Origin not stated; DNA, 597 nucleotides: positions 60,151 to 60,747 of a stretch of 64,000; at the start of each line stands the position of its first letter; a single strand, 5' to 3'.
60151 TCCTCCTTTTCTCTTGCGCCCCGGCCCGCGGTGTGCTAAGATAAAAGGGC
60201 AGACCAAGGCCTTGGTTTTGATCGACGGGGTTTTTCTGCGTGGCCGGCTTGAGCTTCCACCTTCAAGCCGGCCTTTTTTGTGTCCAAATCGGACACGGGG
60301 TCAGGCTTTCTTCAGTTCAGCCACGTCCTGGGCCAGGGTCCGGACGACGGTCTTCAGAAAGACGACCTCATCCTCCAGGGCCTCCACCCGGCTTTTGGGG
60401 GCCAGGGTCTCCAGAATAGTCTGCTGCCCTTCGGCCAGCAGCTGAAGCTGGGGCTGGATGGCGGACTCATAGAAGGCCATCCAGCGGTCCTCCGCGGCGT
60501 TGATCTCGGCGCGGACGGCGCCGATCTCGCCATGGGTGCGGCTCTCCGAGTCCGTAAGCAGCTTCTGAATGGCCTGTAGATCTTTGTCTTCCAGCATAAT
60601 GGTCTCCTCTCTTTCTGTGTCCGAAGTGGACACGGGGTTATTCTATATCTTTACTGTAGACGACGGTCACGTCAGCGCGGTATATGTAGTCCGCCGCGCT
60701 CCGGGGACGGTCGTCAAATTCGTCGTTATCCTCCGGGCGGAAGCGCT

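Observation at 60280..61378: The int-cI moron operon encodes a membrane-anchored coiled-coil HIRAN-like protein and a 98-aa helical partner, each ORF followed by the same hairpin (candidate phage-defence or exclusion module)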

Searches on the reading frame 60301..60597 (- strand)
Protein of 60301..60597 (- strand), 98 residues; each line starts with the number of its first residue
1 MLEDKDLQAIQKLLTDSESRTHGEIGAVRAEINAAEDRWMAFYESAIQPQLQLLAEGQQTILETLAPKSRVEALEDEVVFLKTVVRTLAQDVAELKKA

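Call 3: search_protein_families(library=pfam, proteins=[window:60301-60597:-], max_evalue=1)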
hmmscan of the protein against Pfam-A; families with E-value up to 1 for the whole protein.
window:60301-60597:- (98 aa): 6 families
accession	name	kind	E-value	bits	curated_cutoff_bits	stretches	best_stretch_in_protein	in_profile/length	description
PF04311.20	DUF459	-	0.025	14.4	27.2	1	30-91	80-141/197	Protein of unknown function (DUF459)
PF12325.13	TMF_TATA_bd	-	0.073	13.6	29.1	1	46-91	68-114/115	TATA element modulatory factor 1 TATA binding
PF08172.17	CASP_C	-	0.08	12.7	28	1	16-71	157-212/252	CASP C terminal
PF07989.16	Cnn_1N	-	0.13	12.9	28.5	1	62-97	30-64/74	Centrosomin N-terminal motif 1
PF00517.22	GP41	-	0.13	12.6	29.6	1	46-97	18-60/197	Retroviral envelope protein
PF07716.20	bZIP_2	-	0.16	12.5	22.3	1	68-97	24-53/54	Basic region leucine zipper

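Call 4: search_protein_families(library=phrogs, proteins=[window:60301-60597:-], max_evalue=1)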
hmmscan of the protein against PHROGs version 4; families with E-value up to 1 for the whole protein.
window:60301-60597:- (98 aa): 2 families
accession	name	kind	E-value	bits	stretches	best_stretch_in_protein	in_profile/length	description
phrog_33872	-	unknown function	1.3e-15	58.7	1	1-98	1-87/88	-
phrog_20339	-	unknown function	0.38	11.9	1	30-52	31-54/62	-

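Call 5: search_protein_families(library=padloc, proteins=[window:60301-60597:-], max_evalue=1)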
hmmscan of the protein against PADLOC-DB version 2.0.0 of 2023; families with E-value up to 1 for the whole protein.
window:60301-60597:- (98 aa): 0 families

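Call 10: find_homologous_proteins(query=window:60301-60597:-)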
Query window:60301-60597:- (98 aa): 286 proteins with E <= 0.001 among 294 candidates; the best 120 are listed.
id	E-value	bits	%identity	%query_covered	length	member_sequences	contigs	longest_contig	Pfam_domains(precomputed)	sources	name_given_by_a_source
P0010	3.6e-47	176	91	100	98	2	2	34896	-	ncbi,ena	-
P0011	2.0e-39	151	78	100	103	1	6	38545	-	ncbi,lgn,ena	-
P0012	1.1e-38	149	68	100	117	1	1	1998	-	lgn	-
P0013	4.6e-37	143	70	100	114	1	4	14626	-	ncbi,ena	-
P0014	1.5e-35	139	78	100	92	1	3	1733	-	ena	-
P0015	1.3e-28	117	63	100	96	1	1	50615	-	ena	-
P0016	1.3e-28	116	58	100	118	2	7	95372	-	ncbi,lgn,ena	-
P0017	1.7e-28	116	58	100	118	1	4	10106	-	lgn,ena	-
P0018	6.6e-28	114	52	100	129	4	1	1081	-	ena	-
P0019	1.2e-27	113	66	100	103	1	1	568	-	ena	-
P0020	6.9e-27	111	59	100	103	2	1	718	-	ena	-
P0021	1.9e-26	110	61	90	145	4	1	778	PF23135.3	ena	-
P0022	4.4e-26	108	56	98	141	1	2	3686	-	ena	-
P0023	4.4e-26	108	63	100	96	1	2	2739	-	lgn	-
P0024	5.5e-26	108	62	100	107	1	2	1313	-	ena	-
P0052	5.0e-18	83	54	100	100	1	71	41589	-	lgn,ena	-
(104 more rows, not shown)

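Call 19: find_encoding_contigs(protein=P0010, flank=6000, max_places=3)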
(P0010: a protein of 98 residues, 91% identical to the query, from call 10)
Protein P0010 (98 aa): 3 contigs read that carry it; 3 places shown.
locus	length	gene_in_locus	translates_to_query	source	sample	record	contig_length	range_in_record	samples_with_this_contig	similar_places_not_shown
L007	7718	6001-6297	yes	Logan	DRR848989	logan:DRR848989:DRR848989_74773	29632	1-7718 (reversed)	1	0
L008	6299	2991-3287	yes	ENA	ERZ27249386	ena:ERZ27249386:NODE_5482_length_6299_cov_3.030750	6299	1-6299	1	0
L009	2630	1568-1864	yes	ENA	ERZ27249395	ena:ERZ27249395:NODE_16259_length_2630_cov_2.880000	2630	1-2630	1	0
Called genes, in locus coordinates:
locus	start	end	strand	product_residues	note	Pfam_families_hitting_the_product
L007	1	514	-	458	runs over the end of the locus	PF00772:DnaB, PF13481:AAA_25 (weak), PF03796:DnaB_C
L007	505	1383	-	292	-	-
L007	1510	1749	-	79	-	PF01381:HTH_3, PF13560:HTH_31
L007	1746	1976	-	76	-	-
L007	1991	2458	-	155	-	PF01381:HTH_3, PF13560:HTH_31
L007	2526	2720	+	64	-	-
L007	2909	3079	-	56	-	-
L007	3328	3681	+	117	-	PF12844:HTH_19, PF13560:HTH_31, PF01381:HTH_3, PF13443:HTH_26 (weak)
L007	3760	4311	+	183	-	PF16729:DUF5067 (weak), PF11611:DUF4352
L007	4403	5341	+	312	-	PF00929:RNase_T, PF16473:Rv2179c-like, PF00533:BRCT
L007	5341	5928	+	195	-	-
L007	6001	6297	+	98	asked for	-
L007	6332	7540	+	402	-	PF00589:Phage_integrase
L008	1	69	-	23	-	?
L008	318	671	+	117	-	PF12844:HTH_19, PF13560:HTH_31, PF01381:HTH_3, PF13443:HTH_26 (weak)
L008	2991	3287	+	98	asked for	-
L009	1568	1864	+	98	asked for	-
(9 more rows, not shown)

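Call 20: find_encoding_contigs(protein=P0011, flank=6000, max_places=3)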
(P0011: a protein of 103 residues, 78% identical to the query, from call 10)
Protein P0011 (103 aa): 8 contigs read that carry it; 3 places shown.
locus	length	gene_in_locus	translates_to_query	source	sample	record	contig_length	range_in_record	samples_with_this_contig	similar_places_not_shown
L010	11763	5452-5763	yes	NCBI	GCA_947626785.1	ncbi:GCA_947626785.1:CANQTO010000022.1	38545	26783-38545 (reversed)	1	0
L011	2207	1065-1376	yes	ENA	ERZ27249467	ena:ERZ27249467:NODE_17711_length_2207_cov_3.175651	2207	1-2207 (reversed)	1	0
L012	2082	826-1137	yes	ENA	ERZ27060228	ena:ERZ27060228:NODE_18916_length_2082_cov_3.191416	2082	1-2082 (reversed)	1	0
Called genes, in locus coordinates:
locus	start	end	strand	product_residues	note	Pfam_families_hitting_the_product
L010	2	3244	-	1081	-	?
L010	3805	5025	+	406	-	PF26314:MptA_B_family (weak)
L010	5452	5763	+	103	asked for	-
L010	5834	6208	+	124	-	PF08000:bPH_1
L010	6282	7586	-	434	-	PF02885:Glycos_trans_3N, PF00591:Glycos_transf_3, PF07831:PYNP_C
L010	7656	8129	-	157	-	-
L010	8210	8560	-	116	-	PF02452:PemK_toxin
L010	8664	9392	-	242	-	PF00106:adh_short, PF08659:KR, PF23441:SDR, PF13561:adh_short_C2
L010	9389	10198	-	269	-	PF01553:Acyltransferase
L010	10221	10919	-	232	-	PF01381:HTH_3 (weak), PF13560:HTH_31 (weak), PF00717:Peptidase_S24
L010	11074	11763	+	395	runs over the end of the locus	PF00817:IMS, PF21999:IMS_HHH_1 (faint), PF11799:IMS_C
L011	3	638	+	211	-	?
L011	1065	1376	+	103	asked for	-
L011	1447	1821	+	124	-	PF08000:bPH_1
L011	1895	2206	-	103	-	?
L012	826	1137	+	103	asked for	-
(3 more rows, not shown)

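Call 21: find_encoding_contigs(protein=P0052, flank=6000, max_places=4)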
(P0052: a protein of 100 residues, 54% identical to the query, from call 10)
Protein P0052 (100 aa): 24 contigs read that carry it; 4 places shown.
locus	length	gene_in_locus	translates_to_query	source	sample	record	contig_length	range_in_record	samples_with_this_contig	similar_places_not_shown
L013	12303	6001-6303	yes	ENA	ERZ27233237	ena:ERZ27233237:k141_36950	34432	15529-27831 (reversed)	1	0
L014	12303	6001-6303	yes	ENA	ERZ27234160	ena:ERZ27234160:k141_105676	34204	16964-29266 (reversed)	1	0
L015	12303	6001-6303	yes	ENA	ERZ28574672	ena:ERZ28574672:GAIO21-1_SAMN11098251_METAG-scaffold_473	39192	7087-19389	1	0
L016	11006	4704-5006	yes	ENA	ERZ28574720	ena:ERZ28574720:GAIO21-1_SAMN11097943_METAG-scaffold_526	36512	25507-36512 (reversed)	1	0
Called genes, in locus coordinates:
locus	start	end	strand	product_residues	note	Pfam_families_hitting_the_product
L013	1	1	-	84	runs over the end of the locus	-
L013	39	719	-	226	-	PF01510:Amidase_2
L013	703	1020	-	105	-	PF09682:Phage_holin_6_1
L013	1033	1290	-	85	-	-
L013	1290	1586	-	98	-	-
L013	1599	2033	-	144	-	PF02839:CBM_5_12 (weak)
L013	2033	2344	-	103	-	-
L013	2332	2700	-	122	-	-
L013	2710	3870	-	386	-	PF19789:DUF6273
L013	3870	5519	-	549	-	-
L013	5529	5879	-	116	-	-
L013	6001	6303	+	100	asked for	-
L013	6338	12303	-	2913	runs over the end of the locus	PF18819:MuF_C, PF18760:ART-PolyVal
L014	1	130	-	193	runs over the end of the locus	-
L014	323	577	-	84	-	-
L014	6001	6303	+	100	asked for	-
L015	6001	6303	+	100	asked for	-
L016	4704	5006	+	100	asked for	-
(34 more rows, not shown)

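Call 73: find_related_loci(query=A4, collection=viral_contigs, flank=3000)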
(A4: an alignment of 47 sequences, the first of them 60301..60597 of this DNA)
Query A4 (98 aa) in viral_contigs; peptide patterns used: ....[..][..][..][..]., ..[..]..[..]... (x = any residue, [..] = any of these).
119 stretches matched a pattern; 100 encode a relative of the query (tblastn E <= 1e-3); the best 80 are kept; 80 distinct loci.
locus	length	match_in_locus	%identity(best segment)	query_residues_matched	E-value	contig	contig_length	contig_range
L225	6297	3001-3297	53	1-98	7e-25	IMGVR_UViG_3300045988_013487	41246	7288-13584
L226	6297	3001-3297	50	1-98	2e-22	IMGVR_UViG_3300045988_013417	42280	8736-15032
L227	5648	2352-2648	50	1-98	3e-22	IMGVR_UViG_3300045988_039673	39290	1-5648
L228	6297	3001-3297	50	1-98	3e-22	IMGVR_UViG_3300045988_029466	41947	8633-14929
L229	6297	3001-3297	50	1-98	4e-22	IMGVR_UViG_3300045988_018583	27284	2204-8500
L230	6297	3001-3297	50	1-98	4e-22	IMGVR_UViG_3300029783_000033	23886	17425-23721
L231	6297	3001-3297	50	1-98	4e-22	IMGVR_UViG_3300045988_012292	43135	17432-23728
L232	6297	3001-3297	50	1-98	4e-22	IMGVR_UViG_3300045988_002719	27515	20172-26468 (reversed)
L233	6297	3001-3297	50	1-98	1e-21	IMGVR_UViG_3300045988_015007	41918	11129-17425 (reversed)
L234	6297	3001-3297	49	1-98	2e-21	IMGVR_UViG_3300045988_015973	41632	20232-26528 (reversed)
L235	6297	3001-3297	49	1-98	6e-21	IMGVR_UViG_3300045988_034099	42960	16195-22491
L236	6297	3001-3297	49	1-98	1e-20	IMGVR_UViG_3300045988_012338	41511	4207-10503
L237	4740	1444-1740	49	1-98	1e-20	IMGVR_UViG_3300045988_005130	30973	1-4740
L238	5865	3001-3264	43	1-98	2e-19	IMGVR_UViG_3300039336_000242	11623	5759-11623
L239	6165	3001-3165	67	44-98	3e-19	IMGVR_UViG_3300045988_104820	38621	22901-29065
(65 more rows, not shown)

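Call 78: search_protein_families(library=ncbifam, proteins=[window:60301-60597:-], max_evalue=0.01)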
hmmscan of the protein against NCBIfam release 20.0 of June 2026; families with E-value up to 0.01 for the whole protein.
window:60301-60597:- (98 aa): 1 family
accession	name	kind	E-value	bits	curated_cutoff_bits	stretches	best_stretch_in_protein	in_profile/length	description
NF008413.0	PRK11239.1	equivalog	0.0053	16.6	321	1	1-91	124-212/215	hypothetical protein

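Call 83: predict_structure(alignment_id=A4)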
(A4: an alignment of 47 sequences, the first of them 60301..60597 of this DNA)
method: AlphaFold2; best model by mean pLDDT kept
length: 98 residues; sequences in the alignment: 47
mean_pLDDT: 89.8   pTM: 0.45
mean pLDDT of the five models: 89.8, 88.5, 88.3, 84.5, 83.9
residues with pLDDT >= 90: 70; 70-90: 21; 50-70: 7; < 50: 0
segments of 3 or more residues with pLDDT < 50: none
pLDDT, mean of each block of 10 residues (from residue 1): 90 95 96 97 96 89 69 85 94 85
secondary structure, 60 per line:
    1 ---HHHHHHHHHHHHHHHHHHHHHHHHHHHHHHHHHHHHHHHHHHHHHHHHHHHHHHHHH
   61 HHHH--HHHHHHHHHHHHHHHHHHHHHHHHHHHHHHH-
elements in order: H4-64 H67-97

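Call 88: fold_search(model_id=the predicted structure, library=pdb)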
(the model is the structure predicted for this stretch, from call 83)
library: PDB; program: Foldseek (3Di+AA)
matches with E <= 10: 0; with E <= 0.001: 0
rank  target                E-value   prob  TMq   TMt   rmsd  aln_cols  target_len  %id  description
